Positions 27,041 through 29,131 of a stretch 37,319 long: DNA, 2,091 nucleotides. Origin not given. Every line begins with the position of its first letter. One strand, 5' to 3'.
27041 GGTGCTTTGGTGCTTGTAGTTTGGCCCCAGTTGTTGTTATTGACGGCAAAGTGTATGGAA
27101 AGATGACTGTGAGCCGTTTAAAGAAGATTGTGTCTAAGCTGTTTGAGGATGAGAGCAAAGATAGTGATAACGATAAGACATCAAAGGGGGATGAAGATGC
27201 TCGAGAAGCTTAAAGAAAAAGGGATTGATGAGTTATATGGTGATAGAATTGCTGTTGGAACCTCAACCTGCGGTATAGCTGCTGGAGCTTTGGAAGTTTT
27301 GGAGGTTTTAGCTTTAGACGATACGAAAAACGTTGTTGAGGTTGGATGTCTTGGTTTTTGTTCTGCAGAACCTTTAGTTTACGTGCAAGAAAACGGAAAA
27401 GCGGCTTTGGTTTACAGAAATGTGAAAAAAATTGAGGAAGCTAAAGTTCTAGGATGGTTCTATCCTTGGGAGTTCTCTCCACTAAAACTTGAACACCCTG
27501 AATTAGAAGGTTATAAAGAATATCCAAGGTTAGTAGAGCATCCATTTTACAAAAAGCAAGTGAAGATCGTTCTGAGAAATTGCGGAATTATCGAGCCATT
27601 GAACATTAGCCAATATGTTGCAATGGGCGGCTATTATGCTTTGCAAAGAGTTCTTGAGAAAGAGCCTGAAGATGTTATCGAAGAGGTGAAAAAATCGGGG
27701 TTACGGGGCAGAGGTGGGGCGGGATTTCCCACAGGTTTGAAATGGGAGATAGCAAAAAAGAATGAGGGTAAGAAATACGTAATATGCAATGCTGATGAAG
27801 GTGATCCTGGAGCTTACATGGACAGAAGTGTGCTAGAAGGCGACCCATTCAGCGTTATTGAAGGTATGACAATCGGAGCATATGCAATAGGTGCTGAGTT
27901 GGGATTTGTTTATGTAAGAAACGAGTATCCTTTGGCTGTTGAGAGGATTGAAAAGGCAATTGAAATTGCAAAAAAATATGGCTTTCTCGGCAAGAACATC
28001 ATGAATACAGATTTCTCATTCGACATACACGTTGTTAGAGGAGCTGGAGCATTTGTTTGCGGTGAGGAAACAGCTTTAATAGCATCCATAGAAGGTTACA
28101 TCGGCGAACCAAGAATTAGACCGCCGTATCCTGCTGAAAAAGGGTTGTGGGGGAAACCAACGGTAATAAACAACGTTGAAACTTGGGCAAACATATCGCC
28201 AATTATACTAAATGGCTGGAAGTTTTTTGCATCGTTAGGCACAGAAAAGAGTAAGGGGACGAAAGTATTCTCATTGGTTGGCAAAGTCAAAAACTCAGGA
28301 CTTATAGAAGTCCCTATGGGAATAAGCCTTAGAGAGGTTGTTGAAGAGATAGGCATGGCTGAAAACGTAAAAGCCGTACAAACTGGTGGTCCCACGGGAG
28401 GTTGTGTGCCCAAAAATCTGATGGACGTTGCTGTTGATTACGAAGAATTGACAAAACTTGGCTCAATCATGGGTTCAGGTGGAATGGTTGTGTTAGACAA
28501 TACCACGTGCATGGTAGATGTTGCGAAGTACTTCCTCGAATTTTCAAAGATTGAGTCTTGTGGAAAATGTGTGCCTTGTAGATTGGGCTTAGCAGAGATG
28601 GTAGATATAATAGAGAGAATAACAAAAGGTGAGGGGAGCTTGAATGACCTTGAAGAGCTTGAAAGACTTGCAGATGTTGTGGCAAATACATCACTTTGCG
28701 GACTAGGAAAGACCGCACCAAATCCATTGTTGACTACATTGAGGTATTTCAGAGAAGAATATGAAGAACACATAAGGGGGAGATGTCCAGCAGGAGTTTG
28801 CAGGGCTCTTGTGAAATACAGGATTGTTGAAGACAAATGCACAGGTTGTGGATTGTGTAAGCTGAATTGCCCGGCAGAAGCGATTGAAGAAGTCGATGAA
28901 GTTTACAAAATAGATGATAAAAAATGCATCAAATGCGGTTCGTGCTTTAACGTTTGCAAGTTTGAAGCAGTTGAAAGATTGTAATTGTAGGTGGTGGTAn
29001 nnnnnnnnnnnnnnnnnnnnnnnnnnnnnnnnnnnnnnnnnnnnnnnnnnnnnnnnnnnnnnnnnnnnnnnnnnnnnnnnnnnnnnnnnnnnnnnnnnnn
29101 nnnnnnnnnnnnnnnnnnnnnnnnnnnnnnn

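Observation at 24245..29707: cooF-cooS followed by a HydBC/HoxEFU-type flavin module with no hydrogenase or FDH partner: candidate NAD(P)-linked or electron-bifurcating CO dehydrogenase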

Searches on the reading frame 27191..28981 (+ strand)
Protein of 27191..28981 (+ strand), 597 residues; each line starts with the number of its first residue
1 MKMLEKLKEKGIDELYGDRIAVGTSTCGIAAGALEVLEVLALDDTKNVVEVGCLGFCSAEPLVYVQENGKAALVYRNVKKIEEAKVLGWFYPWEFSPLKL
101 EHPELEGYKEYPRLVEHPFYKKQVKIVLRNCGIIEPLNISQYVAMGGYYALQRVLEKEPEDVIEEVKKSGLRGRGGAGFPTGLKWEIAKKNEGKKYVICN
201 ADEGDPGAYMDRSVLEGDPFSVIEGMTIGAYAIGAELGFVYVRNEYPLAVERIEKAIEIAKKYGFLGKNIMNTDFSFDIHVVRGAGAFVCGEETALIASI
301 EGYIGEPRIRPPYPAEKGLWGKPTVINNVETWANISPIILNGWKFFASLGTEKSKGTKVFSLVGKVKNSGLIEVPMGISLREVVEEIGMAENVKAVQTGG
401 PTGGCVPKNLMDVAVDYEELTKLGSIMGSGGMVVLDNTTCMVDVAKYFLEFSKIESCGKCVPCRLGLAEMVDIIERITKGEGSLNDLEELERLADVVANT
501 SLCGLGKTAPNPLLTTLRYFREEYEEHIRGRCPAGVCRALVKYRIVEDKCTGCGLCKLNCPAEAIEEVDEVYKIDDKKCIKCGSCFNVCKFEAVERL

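Call 7: search_protein_families(library=pfam, proteins=[window:27191-28981:+])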
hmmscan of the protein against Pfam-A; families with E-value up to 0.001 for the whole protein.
window:27191-28981:+ (597 aa): 10 families
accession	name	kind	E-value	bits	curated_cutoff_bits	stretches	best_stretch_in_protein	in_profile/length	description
PF01512.22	Complex1_51K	-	2.6e-47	160.9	31.2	1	166-336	1-149/150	Nuo51 FMN-binding domain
PF10589.14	NADH_4Fe-4S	-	1.5e-32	111.7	23.5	1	443-527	1-85/85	NADH-ubiquinone oxidoreductase-F iron-sulfur binding region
PF00037.32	Fer4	-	1.9e-11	43.7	21.1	2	544-566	2-24/24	4Fe-4S binding domain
PF13187.11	Fer4_9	-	1.3e-07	31.9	27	1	549-590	1-48/52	4Fe-4S dicluster domain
PF13237.11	Fer4_10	-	1.5e-07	31.6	25.5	1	543-589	2-52/53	4Fe-4S dicluster domain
PF12837.12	Fer4_6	-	1.5e-07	31.4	25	2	545-565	4-24/24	4Fe-4S binding domain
PF12797.12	Fer4_2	-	1.7e-06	28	24.5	1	544-562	4-22/22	4Fe-4S binding domain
PF12838.12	Fer4_7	-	1.8e-06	28.7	27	1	549-593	1-52/52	4Fe-4S dicluster domain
PF25160.1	LdpA_Fe-S-bd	-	5.9e-06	26.4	27.6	2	532-569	13-47/49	LdpA Fe-S cluster-binding domain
PF14697.11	Fer4_21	-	1.2e-05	25.8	35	0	573-594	2-23/59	4Fe-4S dicluster domain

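Call 8: search_protein_families(library=ncbifam, proteins=[window:27191-28981:+])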
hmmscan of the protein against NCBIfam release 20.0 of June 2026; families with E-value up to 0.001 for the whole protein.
window:27191-28981:+ (597 aa): 41 families (the best 25 are shown)
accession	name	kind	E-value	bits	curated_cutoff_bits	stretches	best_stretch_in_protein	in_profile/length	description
TIGR01959.1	nuoF_fam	equivalog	1.7e-142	474.6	558.65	1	135-528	10-410/410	NADH-quinone oxidoreductase subunit NuoF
NF010120.0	PRK13596.1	equivalog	2e-112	375.9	389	1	137-529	18-418/433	NADH-quinone oxidoreductase subunit NuoF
NF008436.0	PRK11278.1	equivalog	1.7e-107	360.1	749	1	135-530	23-428/448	NADH-quinone oxidoreductase subunit NuoF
NF058577.1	FdxA_fam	equivalog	4.2e-14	52.4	65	1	546-593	5-52/52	4Fe-4S ferredoxin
TIGR04481.1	PR_assoc_PrdC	equivalog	9.7e-14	51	490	1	158-404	72-286/425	proline reductase-associated electron transfer protein PrdC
TIGR01945.1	rnfC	subfamily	2.8e-12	45.9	245.95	1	153-258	115-219/435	RnfABCDGE type electron transport complex subunit C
NF003454.1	PRK05035.1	equivalog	1.8e-10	39.9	345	1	153-259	117-221/556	electron transport complex subunit RsxC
TIGR02700.1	flavo_MJ0208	hypoth_equivalog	5e-09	35.8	251.35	1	535-595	135-195/234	dihydromethanopterin reductase (acceptor)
NF043069.1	T4HPD_activ_SAM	equivalog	2e-08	33.9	425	1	545-595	48-98/299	trans-4-hydroxy-L-proline dehydratase activase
NF038196.1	ferrodoxin_EFR1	subfamily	2.8e-08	34.1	75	1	545-595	181-230/242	EFR1 family ferrodoxin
NF033683.1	di_4Fe-4S_YfhL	equivalog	4.7e-08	33.2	86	1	545-588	4-47/80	YfhL family 4Fe-4S dicluster ferredoxin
NF041836.1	rnfB_Methano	equivalog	5.4e-08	32.6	445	1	525-595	194-263/265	Rnf electron transport complex subunit RnfB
TIGR04105.1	FeFe_hydrog_B1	subfamily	1.7e-07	30.3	450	1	544-595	107-160/462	monomeric [FeFe] hydrogenase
NF004541.0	PRK05888.2-2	equivalog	2.4e-07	30.8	217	1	544-595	57-112/168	NADH-quinone oxidoreductase subunit NuoI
NF005505.0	PRK07118.1-4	equivalog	3e-07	30.2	378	1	508-595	182-263/265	Fe-S cluster domain-containing protein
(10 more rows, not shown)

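Call 10: search_solved_structures(query=window:27191-28981:+, max_evalue=1e-20)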
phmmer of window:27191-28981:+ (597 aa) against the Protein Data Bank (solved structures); distinct sequences matched with E-value up to 1e-20: 63 (the best 60 are shown).
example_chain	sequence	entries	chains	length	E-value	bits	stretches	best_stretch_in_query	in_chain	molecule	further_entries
7t2r_B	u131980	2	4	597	4.2e-211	705.8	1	28-595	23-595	NiFe hydrogenase subunit B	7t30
9n5u_B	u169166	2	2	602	6.5e-210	701.8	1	19-595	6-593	NfnB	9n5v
9bov_B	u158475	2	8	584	4.9e-209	698.9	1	19-594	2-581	NADH dehydrogenase (Quinone)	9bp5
7q4v_B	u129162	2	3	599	6.8e-202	675.4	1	42-595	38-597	Iron hydrogenase HydB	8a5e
8oh5_B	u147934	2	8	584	3.4e-201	673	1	19-594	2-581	NAD-reducing hydrogenase subunit HoxF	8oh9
8a6t_B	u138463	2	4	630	4.8e-191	639.5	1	47-593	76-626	Electron bifurcating hydrogenase subunit HydB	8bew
7q4w_B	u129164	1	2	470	4.2e-190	636.4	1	138-595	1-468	Iron hydrogenase HydB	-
9mqx_B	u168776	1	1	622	4.3e-187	626.5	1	19-593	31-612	NADH:ubiquinone oxidoreductase, NADH-binding (51 kD) subunit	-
7p5h_B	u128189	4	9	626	1.1e-174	585.4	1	42-595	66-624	Fe-hydrogenase, subunit beta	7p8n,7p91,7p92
2fug_1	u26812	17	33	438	6e-121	408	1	139-533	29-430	NADH-quinone oxidoreductase chain 1 | NADH-QUINONE OXIDOREDUCTASE SUBUNIT 1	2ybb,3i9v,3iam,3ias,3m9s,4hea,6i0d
6vw7_B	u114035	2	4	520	1.1e-119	403.9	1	38-524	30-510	NAD-dependent formate dehydrogenase beta subunit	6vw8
9fe7_B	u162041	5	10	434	5e-112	378.5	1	126-529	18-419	NADH-quinone oxidoreductase subunit F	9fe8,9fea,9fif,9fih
6hl2_B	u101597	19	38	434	5.1e-112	378.5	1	126-529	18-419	NADH-quinone oxidoreductase subunit F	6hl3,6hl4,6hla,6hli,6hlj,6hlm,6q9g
7q5y_C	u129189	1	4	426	5.7e-112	378.4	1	126-528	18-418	NADH-quinone oxidoreductase subunit F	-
6q9c_B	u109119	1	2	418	1.1e-111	377.4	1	126-527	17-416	NADH-quinone oxidoreductase subunit F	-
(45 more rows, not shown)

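Call 13: find_homologous_proteins(query=window:27191-28981:+, max_evalue=1e-50)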
Query window:27191-28981:+ (597 aa): 8000 proteins with E <= 1e-50 among 8000 candidates; the best 120 are listed.
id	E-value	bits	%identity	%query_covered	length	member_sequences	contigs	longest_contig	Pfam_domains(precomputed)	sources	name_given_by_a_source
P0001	0.0e+0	1351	98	100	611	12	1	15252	PF14697.12,PF10589.15,PF12797.13,PF12837.13,PF00037.33,PF12838.13,PF01512.23,PF25160.2,PF13237.12,PF13187.12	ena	-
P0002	0.0e+0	1265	91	99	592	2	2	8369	PF14697.12,PF10589.15,PF12797.13,PF12837.13,PF00037.33,PF12838.13,PF01512.23,PF25160.2,PF13237.12,PF13187.12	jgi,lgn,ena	-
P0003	0.0e+0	1211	86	100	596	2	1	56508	PF14697.12,PF10589.15,PF12797.13,PF12837.13,PF00037.33,PF12838.13,PF01512.23,PF25160.2,PF13237.12,PF13187.12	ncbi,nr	ncbi:MAG: 4Fe-4S binding protein [Archaeoglobus sp.]|nr:4Fe-4S binding protein [Archaeoglobus sp.]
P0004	0.0e+0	1197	86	100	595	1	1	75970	PF10589.15,PF12797.13,PF12837.13,PF00037.33,PF12838.13,PF01512.23,PF25160.2,PF13237.12,PF13187.12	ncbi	-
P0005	0.0e+0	1168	84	99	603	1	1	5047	PF14697.12,PF10589.15,PF12797.13,PF12837.13,PF00037.33,PF12838.13,PF01512.23,PF13237.12,PF13187.12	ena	-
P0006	0.0e+0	1123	81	99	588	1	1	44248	PF14697.12,PF10589.15,PF12797.13,PF12837.13,PF00037.33,PF12838.13,PF01512.23,PF13237.12,PF13183.12,PF13187.12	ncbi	-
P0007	0.0e+0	1114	99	82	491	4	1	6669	PF14697.12,PF10589.15,PF12797.13,PF12837.13,PF00037.33,PF12838.13,PF01512.23,PF25160.2,PF13237.12,PF13187.12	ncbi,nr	ncbi:MAG TPA: 4Fe-4S dicluster domain-containing protein, partial [Archaeoglobus veneficus]|nr:4Fe-4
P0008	0.0e+0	1114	80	99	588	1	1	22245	PF10589.15,PF12797.13,PF12837.13,PF00037.33,PF12838.13,PF01512.23,PF13237.12,PF13187.12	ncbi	-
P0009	0.0e+0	1113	80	100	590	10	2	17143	PF10589.15,PF12797.13,PF12837.13,PF00037.33,PF12838.13,PF01512.23,PF13237.12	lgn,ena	-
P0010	0.0e+0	1083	77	100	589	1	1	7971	PF10589.15,PF12797.13,PF12837.13,PF00037.33,PF12838.13,PF01512.23,PF13237.12,PF13187.12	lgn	-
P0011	0.0e+0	1071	77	99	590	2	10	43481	PF10589.15,PF12797.13,PF12837.13,PF00037.33,PF12838.13,PF01512.23,PF13187.12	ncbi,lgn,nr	ncbi:MAG: NADH-quinone oxidoreductase subunit [Archaeoglobaceae archaeon]|nr:NADH-quinone oxidoreduc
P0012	0.0e+0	1017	73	99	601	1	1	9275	PF10531.16,PF10589.15,PF12837.13,PF00037.33,PF12838.13,PF01512.23,PF13237.12,PF13187.12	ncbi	-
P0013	1.4e-237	808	68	87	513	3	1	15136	PF10589.15,PF01512.23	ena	-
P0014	1.7e-222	758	56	99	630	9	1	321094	PF10589.15,PF12797.13,PF00037.33,PF12838.13,PF01512.23,PF13237.12,PF13187.12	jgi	jgi:NADH:ubiquinone oxidoreductase subunit F (NADH-binding)/Pyruvate/2-oxoacid:ferredoxin oxidoreduc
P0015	5.9e-222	757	57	99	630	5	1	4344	PF10589.15,PF12797.13,PF12837.13,PF00037.33,PF12838.13,PF01512.23,PF13237.12,PF13187.12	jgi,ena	-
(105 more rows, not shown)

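Call 28: find_encoding_contigs(protein=P0003, flank=10000, max_places=2)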
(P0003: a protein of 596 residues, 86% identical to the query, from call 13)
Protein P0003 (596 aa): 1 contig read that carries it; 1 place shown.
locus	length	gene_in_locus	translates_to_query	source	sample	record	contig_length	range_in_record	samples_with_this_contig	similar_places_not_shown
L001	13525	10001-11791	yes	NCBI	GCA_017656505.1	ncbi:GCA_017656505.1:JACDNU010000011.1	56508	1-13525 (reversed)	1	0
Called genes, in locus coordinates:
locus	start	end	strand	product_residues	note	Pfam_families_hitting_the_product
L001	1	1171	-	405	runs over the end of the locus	PF00162:PGK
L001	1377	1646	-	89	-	PF01918:Alba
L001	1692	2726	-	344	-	PF01118:Semialdhyde_dh, PF02774:Semialdhyde_dhC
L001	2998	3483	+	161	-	-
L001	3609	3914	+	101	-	-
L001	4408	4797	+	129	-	-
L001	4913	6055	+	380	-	PF02771:Acyl-CoA_dh_N, PF02770:Acyl-CoA_dh_M, PF00441:Acyl-CoA_dh_1, PF08028:Acyl-CoA_dh_2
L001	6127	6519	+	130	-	PF13412:HTH_24 (faint), PF01022:HTH_5 (faint), PF09339:HTH_IclR (weak), PF14493:HTH_40 (faint)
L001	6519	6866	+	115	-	PF02830:V4R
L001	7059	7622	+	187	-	PF13247:Fer4_11, PF12838:Fer4_7 (weak), PF13187:Fer4_9 (weak), PF25160:LdpA_Fe-S-bd, PF00037:Fer4, PF12797:Fer4_2 (weak), PF12837:Fer4_6, PF13237:Fer4_10 (weak), +4 more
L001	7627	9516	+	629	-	PF03063:Prismane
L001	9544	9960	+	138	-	PF01257:2Fe-2S_thioredx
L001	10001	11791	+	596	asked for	PF01512:Complex1_51K, PF10589:NADH_4Fe-4S, PF12838:Fer4_7 (weak), PF13237:Fer4_10, PF00037:Fer4 (weak), PF13187:Fer4_9 (weak), PF25160:LdpA_Fe-S-bd (weak), PF00037:Fer4 (weak), +3 more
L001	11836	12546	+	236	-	PF00111:Fer2 (weak), PF13510:Fer2_4, PF00037:Fer4 (faint), PF14697:Fer4_21, PF12838:Fer4_7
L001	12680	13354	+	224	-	PF04474:DUF554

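Call 29: find_encoding_contigs(protein=P0006, flank=10000, max_places=2)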
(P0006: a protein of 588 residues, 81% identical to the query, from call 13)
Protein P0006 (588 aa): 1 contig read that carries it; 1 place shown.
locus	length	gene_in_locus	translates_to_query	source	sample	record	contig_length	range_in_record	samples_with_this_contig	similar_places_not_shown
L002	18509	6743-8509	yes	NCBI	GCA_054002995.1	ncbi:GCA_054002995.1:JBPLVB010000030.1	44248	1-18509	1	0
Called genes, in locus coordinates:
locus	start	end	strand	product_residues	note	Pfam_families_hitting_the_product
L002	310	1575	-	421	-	PF27411:AF0772_C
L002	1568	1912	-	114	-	PF27410:AF0774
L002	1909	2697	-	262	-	PF06745:ATPase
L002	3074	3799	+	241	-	PF13412:HTH_24 (weak), PF01022:HTH_5 (faint), PF10702:DUF2507 (faint), PF02830:V4R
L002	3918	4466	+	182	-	PF12800:Fer4_4 (faint), PF13237:Fer4_10 (weak), PF13247:Fer4_11, PF25160:LdpA_Fe-S-bd (weak), PF13187:Fer4_9 (weak), PF00037:Fer4, PF12797:Fer4_2 (weak), PF12837:Fer4_6, +3 more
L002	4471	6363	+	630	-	PF03063:Prismane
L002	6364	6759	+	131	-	PF01257:2Fe-2S_thioredx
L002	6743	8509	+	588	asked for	PF01512:Complex1_51K, PF10589:NADH_4Fe-4S, PF13187:Fer4_9 (faint), PF14697:Fer4_21 (faint), PF00037:Fer4, PF12837:Fer4_6 (weak), PF12838:Fer4_7 (weak), PF13237:Fer4_10 (weak), +2 more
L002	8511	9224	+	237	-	PF13510:Fer2_4, PF13187:Fer4_9 (faint), PF13237:Fer4_10 (faint), PF14697:Fer4_21, PF12838:Fer4_7, PF00037:Fer4 (weak)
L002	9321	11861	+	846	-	PF00989:PAS, PF13426:PAS_9, PF00989:PAS, PF08448:PAS_4, PF08447:PAS_3, PF13426:PAS_9, PF00989:PAS, PF13426:PAS_9, +15 more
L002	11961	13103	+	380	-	PF01546:Peptidase_M20, PF07687:M20_dimer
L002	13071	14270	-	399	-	PF01941:AdoMet_Synthase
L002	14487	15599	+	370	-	PF00733:Asn_synthase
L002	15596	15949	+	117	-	PF03692:CxxCxxCC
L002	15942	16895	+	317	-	-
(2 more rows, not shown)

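Call 30: find_encoding_contigs(protein=P0011, flank=10000, max_places=3)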
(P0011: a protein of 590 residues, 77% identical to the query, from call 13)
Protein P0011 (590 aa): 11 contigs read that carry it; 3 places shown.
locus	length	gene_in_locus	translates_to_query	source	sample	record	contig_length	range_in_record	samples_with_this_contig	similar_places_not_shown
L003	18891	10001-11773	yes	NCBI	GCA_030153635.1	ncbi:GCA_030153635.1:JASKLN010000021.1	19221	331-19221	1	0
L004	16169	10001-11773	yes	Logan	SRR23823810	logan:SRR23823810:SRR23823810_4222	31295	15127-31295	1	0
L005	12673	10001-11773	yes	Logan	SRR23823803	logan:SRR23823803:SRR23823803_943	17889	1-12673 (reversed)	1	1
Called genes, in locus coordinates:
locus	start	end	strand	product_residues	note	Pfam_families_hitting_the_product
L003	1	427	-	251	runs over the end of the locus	PF01946:Thi4, PF00890:FAD_binding_2 (faint), PF01266:DAO (faint), PF01494:FAD_binding_3 (weak), PF12831:FAD_oxidored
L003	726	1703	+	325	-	PF00490:ALAD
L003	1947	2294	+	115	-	PF25212:HVO_A0114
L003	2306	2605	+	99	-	PF02627:CMD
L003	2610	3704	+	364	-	PF01980:TrmO_N, PF02663:FmdE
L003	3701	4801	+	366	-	PF01497:Peripla_BP_2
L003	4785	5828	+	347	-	PF01032:FecCD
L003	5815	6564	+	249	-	PF13476:AAA_23 (weak), PF02463:SMC_N (weak), PF13175:AAA_15 (faint), PF00005:ABC_tran, PF13304:AAA_21 (weak)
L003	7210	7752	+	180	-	PF13237:Fer4_10 (faint), PF13247:Fer4_11, PF12838:Fer4_7 (weak), PF14697:Fer4_21 (weak), PF25160:LdpA_Fe-S-bd (weak), PF00037:Fer4, PF12797:Fer4_2 (weak), PF12837:Fer4_6, +2 more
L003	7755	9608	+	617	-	PF03063:Prismane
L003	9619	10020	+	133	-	PF01257:2Fe-2S_thioredx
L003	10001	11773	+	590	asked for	PF01512:Complex1_51K, PF10589:NADH_4Fe-4S, PF13187:Fer4_9 (faint), PF12797:Fer4_2 (faint), PF00037:Fer4 (weak), PF12838:Fer4_7 (weak), PF00037:Fer4 (weak), PF12837:Fer4_6 (weak)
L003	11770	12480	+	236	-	PF13510:Fer2_4, PF12837:Fer4_6 (faint), PF13237:Fer4_10 (faint), PF14697:Fer4_21, PF12838:Fer4_7, PF00037:Fer4 (weak), PF12838:Fer4_7 (weak)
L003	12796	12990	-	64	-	-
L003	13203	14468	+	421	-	PF03916:NrfD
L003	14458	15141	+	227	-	PF00037:Fer4 (weak), PF12797:Fer4_2 (weak), PF12837:Fer4_6 (weak), PF13237:Fer4_10 (weak), PF13247:Fer4_11, PF12838:Fer4_7 (weak), PF12837:Fer4_6, PF13237:Fer4_10, +10 more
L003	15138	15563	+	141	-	PF09699:Paired_CXXCH_1 (faint), PF14537:Cytochrom_c3_2 (faint)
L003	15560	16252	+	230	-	PF00588:SpoU_methylase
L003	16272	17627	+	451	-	PF00483:NTP_transferase, PF22640:ManC_GMP_beta-helix, PF01050:MannoseP_isomer, PF07883:Cupin_2, PF02311:AraC_binding (faint)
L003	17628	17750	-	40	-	-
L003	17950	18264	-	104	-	PF18489:Alpha_Helical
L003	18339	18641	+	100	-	PF02481:DNA_processg_A (weak), PF18306:LDcluster4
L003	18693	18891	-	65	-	PF04967:HTH_10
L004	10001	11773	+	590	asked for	PF01512:Complex1_51K, PF10589:NADH_4Fe-4S, PF13187:Fer4_9 (faint), PF12797:Fer4_2 (faint), PF00037:Fer4 (weak), PF12838:Fer4_7 (weak), PF00037:Fer4 (weak), PF12837:Fer4_6 (weak)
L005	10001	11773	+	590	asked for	PF01512:Complex1_51K, PF10589:NADH_4Fe-4S, PF13187:Fer4_9 (faint), PF12797:Fer4_2 (faint), PF00037:Fer4 (weak), PF12838:Fer4_7 (weak), PF00037:Fer4 (weak), PF12837:Fer4_6 (weak)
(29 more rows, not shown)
